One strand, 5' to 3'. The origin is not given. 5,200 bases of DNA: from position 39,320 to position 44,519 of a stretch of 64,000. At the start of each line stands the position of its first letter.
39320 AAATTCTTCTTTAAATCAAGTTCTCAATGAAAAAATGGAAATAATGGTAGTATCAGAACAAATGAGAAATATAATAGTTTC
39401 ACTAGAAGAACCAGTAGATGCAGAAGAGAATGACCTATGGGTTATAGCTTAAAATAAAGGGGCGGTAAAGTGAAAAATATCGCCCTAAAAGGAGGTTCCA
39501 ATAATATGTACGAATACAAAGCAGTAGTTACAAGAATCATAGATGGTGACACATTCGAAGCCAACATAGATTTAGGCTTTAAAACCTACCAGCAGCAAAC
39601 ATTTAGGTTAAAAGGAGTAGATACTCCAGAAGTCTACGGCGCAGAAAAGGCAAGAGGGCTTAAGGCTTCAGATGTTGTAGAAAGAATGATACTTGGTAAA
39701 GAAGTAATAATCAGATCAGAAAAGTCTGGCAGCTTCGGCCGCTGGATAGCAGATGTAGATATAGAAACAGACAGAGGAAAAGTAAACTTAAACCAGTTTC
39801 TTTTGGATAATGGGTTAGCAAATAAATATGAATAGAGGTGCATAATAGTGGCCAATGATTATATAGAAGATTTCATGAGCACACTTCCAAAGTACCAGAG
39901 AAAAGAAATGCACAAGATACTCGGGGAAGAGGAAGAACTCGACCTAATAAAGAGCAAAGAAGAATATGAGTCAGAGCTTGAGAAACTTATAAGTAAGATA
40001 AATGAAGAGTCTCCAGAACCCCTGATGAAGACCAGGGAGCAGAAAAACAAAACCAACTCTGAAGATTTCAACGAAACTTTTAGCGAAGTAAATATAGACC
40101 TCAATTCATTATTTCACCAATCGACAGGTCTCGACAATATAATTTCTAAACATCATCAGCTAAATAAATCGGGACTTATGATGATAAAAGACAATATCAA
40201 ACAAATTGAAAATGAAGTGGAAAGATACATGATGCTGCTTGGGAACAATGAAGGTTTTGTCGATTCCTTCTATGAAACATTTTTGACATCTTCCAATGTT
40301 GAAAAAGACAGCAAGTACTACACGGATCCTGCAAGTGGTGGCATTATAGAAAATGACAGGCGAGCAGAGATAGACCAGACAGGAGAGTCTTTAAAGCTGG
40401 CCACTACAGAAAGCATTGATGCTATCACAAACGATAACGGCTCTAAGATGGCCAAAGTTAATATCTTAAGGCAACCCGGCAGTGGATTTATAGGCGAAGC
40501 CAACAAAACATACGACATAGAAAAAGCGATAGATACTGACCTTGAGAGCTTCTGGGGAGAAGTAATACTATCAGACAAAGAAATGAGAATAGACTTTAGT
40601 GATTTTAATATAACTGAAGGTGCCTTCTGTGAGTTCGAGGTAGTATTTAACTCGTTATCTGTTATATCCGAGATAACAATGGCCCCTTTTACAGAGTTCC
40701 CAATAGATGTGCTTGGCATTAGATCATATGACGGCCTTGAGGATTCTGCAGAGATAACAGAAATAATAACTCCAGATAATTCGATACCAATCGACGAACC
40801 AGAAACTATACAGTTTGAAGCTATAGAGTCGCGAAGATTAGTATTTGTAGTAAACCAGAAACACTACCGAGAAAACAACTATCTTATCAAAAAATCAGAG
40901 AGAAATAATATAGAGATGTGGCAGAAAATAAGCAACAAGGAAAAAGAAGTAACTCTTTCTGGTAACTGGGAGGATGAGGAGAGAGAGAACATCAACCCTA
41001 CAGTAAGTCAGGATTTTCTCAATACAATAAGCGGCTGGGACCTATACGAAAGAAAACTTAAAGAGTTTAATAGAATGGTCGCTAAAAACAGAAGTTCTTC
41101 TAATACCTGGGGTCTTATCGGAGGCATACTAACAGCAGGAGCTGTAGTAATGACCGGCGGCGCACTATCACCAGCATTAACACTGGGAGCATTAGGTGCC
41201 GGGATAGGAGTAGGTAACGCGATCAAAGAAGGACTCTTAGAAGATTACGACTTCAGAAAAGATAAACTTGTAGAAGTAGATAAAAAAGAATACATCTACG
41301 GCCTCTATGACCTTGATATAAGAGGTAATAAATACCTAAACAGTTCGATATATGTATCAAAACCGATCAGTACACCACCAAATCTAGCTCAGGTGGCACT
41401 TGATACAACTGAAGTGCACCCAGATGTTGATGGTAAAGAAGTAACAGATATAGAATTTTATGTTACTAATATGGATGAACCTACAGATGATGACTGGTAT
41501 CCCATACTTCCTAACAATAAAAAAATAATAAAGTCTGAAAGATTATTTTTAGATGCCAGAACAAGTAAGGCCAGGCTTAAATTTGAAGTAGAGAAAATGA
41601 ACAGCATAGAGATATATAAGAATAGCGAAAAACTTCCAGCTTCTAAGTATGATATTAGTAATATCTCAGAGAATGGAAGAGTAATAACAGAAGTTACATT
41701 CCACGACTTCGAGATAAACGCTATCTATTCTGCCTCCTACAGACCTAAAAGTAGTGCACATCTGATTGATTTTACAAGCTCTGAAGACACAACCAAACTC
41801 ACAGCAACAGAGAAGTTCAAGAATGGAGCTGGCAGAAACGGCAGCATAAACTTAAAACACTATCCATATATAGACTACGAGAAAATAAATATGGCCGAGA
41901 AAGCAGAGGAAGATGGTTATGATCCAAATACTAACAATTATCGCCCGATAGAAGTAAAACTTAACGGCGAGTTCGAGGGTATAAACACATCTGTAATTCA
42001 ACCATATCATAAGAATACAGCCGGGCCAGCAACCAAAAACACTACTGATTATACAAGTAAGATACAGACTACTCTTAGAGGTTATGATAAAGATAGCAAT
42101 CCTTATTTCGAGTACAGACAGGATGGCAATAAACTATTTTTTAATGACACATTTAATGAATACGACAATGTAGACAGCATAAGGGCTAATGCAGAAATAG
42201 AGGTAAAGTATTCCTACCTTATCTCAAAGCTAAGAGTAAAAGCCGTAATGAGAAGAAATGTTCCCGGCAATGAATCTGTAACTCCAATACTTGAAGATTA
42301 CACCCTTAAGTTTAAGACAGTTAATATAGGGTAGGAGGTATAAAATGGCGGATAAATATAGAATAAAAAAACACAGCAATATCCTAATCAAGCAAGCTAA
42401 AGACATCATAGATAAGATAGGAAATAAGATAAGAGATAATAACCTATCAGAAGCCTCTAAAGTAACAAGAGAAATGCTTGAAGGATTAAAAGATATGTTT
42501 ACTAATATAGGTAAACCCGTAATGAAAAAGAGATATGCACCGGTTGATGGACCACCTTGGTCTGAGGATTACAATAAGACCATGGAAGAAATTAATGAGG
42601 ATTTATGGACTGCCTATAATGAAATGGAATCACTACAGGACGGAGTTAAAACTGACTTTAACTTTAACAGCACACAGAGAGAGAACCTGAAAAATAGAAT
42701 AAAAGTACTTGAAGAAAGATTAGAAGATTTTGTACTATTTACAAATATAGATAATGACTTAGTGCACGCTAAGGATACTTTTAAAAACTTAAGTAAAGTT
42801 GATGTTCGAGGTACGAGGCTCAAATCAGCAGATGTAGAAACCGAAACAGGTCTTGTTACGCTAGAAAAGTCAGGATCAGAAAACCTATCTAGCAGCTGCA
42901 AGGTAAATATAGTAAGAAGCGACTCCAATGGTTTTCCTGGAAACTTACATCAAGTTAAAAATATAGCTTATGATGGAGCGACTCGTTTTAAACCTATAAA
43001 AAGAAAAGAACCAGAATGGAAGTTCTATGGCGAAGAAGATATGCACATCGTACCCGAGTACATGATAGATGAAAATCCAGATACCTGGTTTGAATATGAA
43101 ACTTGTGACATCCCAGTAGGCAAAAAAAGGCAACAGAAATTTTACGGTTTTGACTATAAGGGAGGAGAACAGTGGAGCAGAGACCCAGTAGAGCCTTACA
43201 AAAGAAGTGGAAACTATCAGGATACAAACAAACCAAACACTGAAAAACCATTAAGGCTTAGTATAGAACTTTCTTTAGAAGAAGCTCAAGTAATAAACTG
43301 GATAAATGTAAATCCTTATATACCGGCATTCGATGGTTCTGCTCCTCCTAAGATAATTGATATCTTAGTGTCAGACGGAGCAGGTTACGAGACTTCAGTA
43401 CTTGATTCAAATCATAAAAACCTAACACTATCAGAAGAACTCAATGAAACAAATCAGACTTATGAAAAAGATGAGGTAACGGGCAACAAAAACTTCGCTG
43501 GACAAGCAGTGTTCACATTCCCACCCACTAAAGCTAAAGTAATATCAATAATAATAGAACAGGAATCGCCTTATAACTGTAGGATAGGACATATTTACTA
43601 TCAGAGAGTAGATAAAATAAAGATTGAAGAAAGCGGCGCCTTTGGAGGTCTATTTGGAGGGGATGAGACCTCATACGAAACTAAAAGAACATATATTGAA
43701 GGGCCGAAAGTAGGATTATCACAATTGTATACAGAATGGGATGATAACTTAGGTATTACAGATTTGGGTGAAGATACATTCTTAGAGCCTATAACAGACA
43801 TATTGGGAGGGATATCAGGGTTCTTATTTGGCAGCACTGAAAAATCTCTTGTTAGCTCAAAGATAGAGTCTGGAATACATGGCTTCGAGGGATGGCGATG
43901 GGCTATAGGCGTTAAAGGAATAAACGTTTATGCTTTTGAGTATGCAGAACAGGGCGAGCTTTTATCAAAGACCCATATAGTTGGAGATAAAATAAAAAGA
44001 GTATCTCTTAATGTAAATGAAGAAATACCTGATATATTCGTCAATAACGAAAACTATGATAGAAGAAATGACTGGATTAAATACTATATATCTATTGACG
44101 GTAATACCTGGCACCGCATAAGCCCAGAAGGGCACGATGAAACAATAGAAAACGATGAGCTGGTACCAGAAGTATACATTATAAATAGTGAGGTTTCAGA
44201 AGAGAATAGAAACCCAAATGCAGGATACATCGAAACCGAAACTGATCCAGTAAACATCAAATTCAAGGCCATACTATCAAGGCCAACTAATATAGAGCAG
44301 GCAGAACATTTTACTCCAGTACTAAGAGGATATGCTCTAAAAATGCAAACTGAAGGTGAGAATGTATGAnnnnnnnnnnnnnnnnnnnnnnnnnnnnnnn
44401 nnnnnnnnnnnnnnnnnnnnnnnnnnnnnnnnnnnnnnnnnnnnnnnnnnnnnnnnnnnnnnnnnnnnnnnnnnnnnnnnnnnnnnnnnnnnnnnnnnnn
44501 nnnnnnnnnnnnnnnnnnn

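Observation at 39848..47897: Four-member paralogous family of large late proteins with discoidin/F5-8-type-C-like domains and glycine-zipper hydrophobic segments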

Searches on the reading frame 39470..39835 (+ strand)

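Call 40: search_protein_families(library=pfam, proteins=[window:39470-39835:+], max_evalue=0.001)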
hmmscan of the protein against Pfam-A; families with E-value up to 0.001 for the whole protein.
window:39470-39835:+ (121 aa): 1 family
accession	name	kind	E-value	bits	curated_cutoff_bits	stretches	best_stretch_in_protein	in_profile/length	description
PF00565.23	SNase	-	6.4e-10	39.9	21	1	44-120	1-77/107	Staphylococcal nuclease homologue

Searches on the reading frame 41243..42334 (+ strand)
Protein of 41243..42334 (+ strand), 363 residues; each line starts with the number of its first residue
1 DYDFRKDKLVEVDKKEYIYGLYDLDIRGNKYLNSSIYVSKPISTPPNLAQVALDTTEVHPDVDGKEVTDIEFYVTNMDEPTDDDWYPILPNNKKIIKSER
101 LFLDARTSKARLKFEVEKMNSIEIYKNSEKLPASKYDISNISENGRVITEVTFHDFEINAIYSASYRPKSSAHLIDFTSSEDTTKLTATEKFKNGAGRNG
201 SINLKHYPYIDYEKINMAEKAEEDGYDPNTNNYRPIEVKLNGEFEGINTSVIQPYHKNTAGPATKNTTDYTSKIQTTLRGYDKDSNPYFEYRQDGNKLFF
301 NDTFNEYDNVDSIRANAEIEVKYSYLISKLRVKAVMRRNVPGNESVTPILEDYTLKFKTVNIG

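Call 98: search_solved_structures(query=A10, max_evalue=1)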
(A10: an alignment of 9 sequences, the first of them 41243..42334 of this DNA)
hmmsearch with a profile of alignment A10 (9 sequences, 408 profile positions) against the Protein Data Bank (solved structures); distinct sequences matched with E-value up to 1: 2.
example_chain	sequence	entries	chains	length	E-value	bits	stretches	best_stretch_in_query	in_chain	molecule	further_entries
7q58_A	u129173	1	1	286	0.035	16.6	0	254-272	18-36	SAKe6BR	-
8pju_A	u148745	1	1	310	0.35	13.3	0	254-272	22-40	SAKe6DEtal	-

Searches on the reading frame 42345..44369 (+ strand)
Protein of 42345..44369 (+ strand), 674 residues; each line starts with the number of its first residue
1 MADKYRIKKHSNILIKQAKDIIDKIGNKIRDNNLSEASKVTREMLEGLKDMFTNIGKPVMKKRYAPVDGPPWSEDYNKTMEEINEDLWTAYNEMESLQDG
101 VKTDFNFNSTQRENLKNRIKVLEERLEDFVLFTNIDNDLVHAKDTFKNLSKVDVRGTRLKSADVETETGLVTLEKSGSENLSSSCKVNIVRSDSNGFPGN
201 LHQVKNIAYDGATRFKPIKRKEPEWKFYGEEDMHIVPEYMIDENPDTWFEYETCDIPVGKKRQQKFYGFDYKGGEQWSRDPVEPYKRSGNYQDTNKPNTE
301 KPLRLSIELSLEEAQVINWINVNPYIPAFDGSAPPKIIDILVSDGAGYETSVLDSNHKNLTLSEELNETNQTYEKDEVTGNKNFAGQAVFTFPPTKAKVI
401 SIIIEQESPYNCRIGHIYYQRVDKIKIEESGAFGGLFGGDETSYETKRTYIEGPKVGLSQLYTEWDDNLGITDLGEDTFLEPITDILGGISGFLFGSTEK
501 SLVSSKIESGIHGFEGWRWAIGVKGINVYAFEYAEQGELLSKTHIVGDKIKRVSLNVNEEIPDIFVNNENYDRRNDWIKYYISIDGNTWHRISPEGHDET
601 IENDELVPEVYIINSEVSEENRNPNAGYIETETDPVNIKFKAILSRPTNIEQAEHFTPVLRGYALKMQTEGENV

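Call 4: search_protein_families(library=pfam, proteins=[window:42345-44369:+], max_evalue=1)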
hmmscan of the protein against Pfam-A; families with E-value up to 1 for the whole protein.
window:42345-44369:+ (674 aa): 3 families
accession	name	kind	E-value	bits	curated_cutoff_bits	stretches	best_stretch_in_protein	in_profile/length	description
PF00046.35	Homeodomain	-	0.019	15.2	22.9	1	290-319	18-47/57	Homeodomain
PF00754.31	F5_F8_type_C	-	0.024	15.2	28.2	1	362-409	70-117/127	F5/8 type C domain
PF15905.10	HMMR_N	-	0.13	12.2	30.1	1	74-130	240-296/330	Hyaluronan mediated motility receptor N-terminal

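Call 5: search_protein_families(library=phrogs, proteins=[window:42345-44369:+], max_evalue=0.1)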
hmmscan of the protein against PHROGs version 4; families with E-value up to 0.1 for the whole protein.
window:42345-44369:+ (674 aa): 3 families
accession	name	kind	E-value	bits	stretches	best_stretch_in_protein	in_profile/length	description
phrog_21108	-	head and packaging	6.1e-104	349.4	1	5-669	3-621/1867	virion structural protein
phrog_19683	-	head and packaging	7.9e-09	35.2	1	73-159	63-149/761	virion structural protein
phrog_20243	-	head and packaging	1e-06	28.2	1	25-155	14-149/761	virion structural protein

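Call 67: search_solved_structures(query=A2, max_evalue=1)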
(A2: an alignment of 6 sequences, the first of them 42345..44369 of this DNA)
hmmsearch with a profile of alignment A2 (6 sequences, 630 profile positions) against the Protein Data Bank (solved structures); distinct sequences matched with E-value up to 1: 1.
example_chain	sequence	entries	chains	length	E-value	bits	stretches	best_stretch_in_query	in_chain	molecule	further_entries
9v1i_lg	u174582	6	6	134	0.32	12.7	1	359-394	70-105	60S ribosomal protein L32, putative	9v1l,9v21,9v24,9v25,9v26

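Call 95: search_solved_structures(query=A9, max_evalue=1)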
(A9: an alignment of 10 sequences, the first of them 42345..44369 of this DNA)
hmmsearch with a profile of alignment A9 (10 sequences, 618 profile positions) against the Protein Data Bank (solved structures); distinct sequences matched with E-value up to 1: 1.
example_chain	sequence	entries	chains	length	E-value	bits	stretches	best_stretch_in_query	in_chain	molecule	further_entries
9v1i_lg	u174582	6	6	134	0.038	15.7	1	362-417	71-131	60S ribosomal protein L32, putative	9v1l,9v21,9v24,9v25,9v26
